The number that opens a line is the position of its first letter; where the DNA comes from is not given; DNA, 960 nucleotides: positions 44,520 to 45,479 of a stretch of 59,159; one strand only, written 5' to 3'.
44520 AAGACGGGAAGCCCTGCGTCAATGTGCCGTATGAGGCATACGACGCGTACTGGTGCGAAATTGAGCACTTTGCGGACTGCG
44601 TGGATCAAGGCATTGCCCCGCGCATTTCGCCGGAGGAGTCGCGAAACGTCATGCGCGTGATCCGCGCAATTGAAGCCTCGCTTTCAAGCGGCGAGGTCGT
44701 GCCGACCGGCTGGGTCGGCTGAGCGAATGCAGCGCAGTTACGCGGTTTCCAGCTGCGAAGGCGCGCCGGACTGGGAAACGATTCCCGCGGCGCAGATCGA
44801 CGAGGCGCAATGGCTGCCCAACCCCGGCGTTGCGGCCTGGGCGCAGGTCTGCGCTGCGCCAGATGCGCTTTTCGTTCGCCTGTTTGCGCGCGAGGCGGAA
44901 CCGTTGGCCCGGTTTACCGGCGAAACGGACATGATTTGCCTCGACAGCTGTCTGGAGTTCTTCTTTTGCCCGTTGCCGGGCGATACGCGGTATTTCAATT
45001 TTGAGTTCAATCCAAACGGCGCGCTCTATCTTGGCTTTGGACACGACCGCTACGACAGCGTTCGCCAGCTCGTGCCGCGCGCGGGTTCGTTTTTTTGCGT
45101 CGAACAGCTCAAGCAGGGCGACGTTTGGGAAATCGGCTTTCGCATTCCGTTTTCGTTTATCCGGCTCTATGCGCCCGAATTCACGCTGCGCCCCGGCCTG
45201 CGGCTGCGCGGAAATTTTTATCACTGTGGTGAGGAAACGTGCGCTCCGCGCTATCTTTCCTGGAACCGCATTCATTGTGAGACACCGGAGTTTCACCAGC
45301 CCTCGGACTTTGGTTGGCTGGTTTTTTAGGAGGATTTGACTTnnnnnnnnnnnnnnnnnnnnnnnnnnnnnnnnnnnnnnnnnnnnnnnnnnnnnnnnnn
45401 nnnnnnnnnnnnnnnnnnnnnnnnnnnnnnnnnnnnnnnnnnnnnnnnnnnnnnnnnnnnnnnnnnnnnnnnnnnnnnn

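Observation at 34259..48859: ROK-controlled importer plus paired dehydrogenase/aminotransferase modules: candidate undescribed (di)amino-sugar or aminocyclitol utilisation system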

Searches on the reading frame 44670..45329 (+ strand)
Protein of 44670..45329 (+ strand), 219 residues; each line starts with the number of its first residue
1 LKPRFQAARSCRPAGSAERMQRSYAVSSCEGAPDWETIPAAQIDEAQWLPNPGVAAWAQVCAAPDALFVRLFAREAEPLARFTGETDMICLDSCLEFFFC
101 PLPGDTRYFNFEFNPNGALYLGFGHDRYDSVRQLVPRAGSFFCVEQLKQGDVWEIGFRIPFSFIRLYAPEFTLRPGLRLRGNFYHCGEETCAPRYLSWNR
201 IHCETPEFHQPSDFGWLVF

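Call 3: search_protein_families(library=pfam, proteins=[window:44670-45329:+])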
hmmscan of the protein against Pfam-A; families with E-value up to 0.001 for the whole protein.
window:44670-45329:+ (219 aa): 1 family
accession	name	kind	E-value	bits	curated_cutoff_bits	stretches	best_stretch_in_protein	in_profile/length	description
PF16011.10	CBM9_2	-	2.6e-29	102.8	25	1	36-219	10-199/199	Carbohydrate-binding family 9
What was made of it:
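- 44727..45329 (+): Stand-alone cytoplasmic CBM9-fold protein, role unknown. Pfam CBM9_2 (call 3).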

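Call 5: search_protein_families(library=ncbifam, proteins=[window:44670-45329:+], max_evalue=0.00001)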
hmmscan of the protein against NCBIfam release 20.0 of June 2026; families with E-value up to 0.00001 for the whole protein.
window:44670-45329:+ (219 aa): 0 families

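Call 27: search_solved_structures(query=window:44727-45329:+, max_evalue=0.01)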
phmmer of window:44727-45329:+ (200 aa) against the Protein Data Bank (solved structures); distinct sequences matched with E-value up to 0.01: 1.
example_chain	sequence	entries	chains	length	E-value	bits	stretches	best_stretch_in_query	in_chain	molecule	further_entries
4jpq_A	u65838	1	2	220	7.9e-18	68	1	47-200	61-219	Uncharacterized protein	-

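Call 73: find_homologous_proteins(query=window:44727-45329:+, max_evalue=0.00001)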
Query window:44727-45329:+ (200 aa): 548 proteins with E <= 0.00001 among 620 candidates; the best 120 are listed.
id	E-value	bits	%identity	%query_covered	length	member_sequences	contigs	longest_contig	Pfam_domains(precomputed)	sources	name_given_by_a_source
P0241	3.7e-136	470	98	100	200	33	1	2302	PF16011.11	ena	-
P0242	3.1e-135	467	98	100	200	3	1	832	PF16011.11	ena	-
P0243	4.3e-118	411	86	100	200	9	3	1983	PF16011.11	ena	-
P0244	8.2e-111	387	81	100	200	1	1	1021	PF16011.11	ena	-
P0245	3.4e-108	378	78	100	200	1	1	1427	PF16011.11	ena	-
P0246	1.8e-107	376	80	100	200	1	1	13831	PF16011.11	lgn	-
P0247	2.4e-92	327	67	100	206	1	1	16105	PF16011.11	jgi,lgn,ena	-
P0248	1.1e-90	321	69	100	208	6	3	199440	PF16011.11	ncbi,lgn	-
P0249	4.2e-87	309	63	100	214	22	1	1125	PF16011.11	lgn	-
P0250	3.4e-84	300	63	100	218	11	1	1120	PF16011.11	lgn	-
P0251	3.4e-84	300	65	99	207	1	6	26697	PF16011.11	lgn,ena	-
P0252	7.6e-71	256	56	99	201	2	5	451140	PF16011.11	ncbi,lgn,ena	-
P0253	6.8e-67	243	56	94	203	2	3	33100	PF16011.11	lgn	-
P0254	3.6e-66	241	56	99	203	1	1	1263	PF16011.11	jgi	jgi:hypothetical protein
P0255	2.7e-65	238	53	100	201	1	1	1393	PF16011.11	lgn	-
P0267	2.5e-60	222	54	98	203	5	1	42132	PF16011.11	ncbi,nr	ncbi:hypothetical protein AGMMS49944_02540 [Spirochaetia bacterium]|nr:hypothetical protein AGMMS499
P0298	5.1e-54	201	46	98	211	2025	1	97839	PF16011.11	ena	-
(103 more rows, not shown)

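Call 76: find_encoding_contigs(protein=P0267, flank=8000, max_places=1)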
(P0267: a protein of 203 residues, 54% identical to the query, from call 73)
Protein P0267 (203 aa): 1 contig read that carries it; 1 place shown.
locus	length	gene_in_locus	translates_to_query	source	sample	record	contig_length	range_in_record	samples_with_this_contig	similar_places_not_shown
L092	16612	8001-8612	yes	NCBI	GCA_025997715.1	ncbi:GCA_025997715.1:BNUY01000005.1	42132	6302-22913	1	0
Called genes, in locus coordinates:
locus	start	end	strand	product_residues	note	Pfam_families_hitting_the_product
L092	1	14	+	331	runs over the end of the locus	PF01408:GFO_IDH_MocA, PF02894:GFO_IDH_MocA_C, PF22725:GFO_IDH_MocA_C3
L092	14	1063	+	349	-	PF01408:GFO_IDH_MocA, PF22725:GFO_IDH_MocA_C3, PF02894:GFO_IDH_MocA_C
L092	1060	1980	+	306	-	PF00528:BPD_transp_1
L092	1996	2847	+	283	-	PF00528:BPD_transp_1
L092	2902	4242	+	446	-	PF01547:SBP_bac_1, PF13416:SBP_bac_8, PF13343:SBP_bac_6 (faint)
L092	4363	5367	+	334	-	PF02653:BPD_transp_2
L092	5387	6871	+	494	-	PF00005:ABC_tran, PF13304:AAA_21 (faint), PF00005:ABC_tran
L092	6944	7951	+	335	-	PF13407:Peripla_BP_4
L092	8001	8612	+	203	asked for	PF16011:CBM9_2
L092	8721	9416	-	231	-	PF26351:DUF8091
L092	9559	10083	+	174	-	PF02381:MraZ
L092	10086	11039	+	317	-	PF01795:Methyltransf_5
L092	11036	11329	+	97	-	-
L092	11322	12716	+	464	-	PF01225:Mur_ligase (weak), PF08245:Mur_ligase_M, PF02875:Mur_ligase_C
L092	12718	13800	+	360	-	PF00953:Glycos_transf_4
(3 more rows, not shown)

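Call 77: find_encoding_contigs(protein=P0298, flank=8000, max_places=1)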
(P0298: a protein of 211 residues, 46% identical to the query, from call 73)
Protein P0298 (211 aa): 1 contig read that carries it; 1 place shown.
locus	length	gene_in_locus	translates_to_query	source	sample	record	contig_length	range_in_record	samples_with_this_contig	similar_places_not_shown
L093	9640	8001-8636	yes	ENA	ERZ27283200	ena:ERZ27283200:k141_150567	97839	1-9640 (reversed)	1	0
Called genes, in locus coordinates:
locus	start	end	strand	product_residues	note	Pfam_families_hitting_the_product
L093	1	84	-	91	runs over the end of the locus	PF04327:Peptidase_Prp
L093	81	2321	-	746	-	PF16510:P22_portal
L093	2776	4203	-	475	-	PF03237:Terminase_6N, PF04466:Terminase_3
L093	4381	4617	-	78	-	-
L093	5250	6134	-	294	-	-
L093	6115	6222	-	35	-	-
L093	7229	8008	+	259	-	PF13443:HTH_26 (faint), PF13560:HTH_31, PF01381:HTH_3, PF00717:Peptidase_S24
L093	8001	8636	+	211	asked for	PF16011:CBM9_2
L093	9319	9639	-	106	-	?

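Call 80: predict_structure(alignment_id=A4)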
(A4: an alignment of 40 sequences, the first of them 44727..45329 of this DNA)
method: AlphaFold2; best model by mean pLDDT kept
length: 200 residues; sequences in the alignment: 40
mean_pLDDT: 96.6   pTM: 0.92
mean pLDDT of the five models: 96.6, 96.2, 96.1, 96.0, 95.8
residues with pLDDT >= 90: 193; 70-90: 7; 50-70: 0; < 50: 0
segments of 3 or more residues with pLDDT < 50: none
pLDDT, mean of each block of 10 residues (from residue 1): 95 96 98 98 98 97 91 97 97 97 96 95 97 98 98 97 98 97 94 97
secondary structure, 60 per line:
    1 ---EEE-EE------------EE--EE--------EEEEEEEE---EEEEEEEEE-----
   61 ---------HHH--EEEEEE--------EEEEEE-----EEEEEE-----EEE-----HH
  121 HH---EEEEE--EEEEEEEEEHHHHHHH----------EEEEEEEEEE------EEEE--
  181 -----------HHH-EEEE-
elements in order: E4-6 E36-43 E47-55 E75-80 E89-94 E100-105 E111-113 H119-122 E126-130 E133-141 H142-148 E159-168 E175-178 E196-199
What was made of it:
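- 44727..45329 (+): AF2 model with pLDDT 96.6 (call 80).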

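Call 82: fold_search(model_id=the predicted structure, library=pdb)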
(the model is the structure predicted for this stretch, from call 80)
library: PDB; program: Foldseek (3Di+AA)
matches with E <= 10: 796; with E <= 0.001: 8
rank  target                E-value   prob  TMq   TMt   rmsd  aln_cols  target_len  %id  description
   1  4jpq_A                8.0e-15  1.00  0.83  0.76   3.2       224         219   26  Crystal structure of a putative carbohydrate-binding protein (BACUNI_03838) from Bacteroides uniformis ATCC 8492 at 2. (released 2013-04-17)
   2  4jpq_B                3.8e-14  1.00  0.83  0.77   3.6       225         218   25  Crystal structure of a putative carbohydrate-binding protein (BACUNI_03838) from Bacteroides uniformis ATCC 8492 at 2. (released 2013-04-17)
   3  7nwo                  4.4e-09  1.00  0.67  0.70   4.3       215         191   12  A carbohydrate binding module family 9 (CBM9) from Caldicellulosiruptor kristjanssonii in complex with glucose (released 2021-07-07)
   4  7nwn                  6.8e-09  1.00  0.65  0.66   5.1       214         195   12  A carbohydrate binding module family 9 (CBM9) from Caldicellulsiruptor kristjanssonii (released 2021-07-07)
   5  1i82_A                6.1e-08  1.00  0.65  0.68   4.3       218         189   14  FAMILY 9 CARBOHYDRATE-BINDING MODULE FROM THERMOTOGA MARITIMA XYLANASE 10A WITH CELLOBIOSE (released 2001-06-13)
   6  2ivf_C                3.0e-06  1.00  0.61  0.57   4.7       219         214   10  Ethylbenzene dehydrogenase from Aromatoleum aromaticum (released 2006-09-14)
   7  7b04_C                6.4e-05  1.00  0.61  0.44   5.3       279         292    8  Structure of Nitrite oxidoreductase (Nxr) from the anammox bacterium Kuenenia stuttgartiensis. (released 2021-07-14)
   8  7b04_O                4.9e-04  1.00  0.58  0.43   5.5       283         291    8  Structure of Nitrite oxidoreductase (Nxr) from the anammox bacterium Kuenenia stuttgartiensis. (released 2021-07-14)
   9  1i3u                  1.3e-02  0.75  0.26  0.37  12.6       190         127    9  THREE-DIMENSIONAL STRUCTURE OF A LLAMA VHH DOMAIN COMPLEXED WITH THE DYE RR1 (released 2001-08-08)
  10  9npt_G                2.1e-02  0.47  0.21  0.27  12.2       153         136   10  RAVV GP in complex with Nanosota-MB1 (released 2025-12-31)
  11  8en5_F                2.4e-02  0.77  0.26  0.37   9.8       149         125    9  Structure of GII.4 norovirus in complex with Nanobody 56 (released 2023-03-15)
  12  1i3v_A                2.4e-02  0.47  0.24  0.32  13.5       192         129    8  THREE-DIMENSIONAL STRUCTURE OF A LAMA VHH DOMAIN UNLIGANDED (released 2001-08-08)
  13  9xvi_C                2.6e-02  0.82  0.30  0.11   7.6       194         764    8  Arabidopsis ISA2-ISA1-ISA1-ISA2 heterotetramer (released 2026-04-08)
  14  8jxr_B                2.6e-02  0.77  0.30  0.42  11.7       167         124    5  Structure of nanobody-bound DRD1_LSD complex (released 2024-09-04)
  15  7r0c_D                2.7e-02  0.38  0.25  0.23  12.6       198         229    6  Structure of the AVP-V2R-arrestin2-ScFv30 complex (released 2022-09-14)
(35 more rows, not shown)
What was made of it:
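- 44727..45329 (+): Foldseek top hits are 4jpq, 7nwo and 1i82 (call 82).
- On CBM9 carbohydrate-binding modules: AF2 pLDDT 96.6 and Foldseek hits to 7nwo and 1i82 with probability 1.0 (calls 80, 82).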
